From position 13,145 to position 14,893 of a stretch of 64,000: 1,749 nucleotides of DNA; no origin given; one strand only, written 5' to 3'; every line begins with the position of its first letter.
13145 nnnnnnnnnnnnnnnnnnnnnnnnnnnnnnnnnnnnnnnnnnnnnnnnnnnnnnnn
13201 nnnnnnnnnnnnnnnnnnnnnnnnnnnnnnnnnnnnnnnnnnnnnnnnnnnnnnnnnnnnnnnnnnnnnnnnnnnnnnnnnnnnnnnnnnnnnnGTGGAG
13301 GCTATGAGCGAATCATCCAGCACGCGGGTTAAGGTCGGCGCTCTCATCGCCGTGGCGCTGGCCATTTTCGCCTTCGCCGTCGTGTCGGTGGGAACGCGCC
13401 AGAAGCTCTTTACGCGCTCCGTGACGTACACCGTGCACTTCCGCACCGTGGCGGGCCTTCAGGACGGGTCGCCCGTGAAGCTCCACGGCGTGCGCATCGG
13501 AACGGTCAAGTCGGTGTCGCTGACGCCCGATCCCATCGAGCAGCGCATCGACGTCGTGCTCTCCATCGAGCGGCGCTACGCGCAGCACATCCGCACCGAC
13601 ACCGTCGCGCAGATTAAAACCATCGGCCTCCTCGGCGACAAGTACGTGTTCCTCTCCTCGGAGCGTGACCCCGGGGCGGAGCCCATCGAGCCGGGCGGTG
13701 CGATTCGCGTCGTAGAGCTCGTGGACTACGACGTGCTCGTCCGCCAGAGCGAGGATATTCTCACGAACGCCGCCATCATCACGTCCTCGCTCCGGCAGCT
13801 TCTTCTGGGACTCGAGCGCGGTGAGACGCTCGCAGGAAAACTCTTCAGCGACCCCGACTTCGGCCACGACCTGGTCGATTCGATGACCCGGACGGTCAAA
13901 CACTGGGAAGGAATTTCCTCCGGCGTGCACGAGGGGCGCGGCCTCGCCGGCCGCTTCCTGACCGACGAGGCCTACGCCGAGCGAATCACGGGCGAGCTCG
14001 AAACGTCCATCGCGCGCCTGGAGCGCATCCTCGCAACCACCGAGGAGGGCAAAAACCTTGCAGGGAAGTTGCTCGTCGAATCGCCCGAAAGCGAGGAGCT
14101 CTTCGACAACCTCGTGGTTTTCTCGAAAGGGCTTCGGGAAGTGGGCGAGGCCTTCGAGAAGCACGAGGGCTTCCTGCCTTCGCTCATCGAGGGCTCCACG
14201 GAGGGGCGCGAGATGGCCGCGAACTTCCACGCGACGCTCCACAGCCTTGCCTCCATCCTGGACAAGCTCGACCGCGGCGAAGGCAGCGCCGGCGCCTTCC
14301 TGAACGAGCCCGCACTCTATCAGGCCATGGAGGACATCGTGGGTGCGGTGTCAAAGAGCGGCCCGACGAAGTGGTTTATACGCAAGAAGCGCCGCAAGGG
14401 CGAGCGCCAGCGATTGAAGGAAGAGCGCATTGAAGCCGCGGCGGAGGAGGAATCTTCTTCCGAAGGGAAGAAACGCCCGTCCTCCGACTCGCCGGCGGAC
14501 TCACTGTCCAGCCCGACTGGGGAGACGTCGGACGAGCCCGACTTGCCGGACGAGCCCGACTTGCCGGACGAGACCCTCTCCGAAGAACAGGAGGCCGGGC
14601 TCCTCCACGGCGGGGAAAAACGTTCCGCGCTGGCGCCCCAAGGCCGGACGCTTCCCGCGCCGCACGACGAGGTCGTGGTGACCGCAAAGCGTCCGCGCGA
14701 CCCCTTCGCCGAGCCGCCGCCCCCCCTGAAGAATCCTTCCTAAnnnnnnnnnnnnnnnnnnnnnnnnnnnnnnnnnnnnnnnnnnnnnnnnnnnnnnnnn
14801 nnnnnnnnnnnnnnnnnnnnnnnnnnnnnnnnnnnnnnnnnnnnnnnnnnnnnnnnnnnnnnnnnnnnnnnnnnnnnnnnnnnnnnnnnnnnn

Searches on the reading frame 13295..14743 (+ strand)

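Call 48: search_protein_families(library=pfam, proteins=[window:13295-14743:+], max_evalue=0.00001)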
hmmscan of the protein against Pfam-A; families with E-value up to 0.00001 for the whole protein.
window:13295-14743:+ (482 aa): 1 family
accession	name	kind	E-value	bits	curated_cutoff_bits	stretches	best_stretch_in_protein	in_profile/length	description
PF02470.25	MlaD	-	2.3e-20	73.1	25.1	1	42-121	2-79/81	MlaD protein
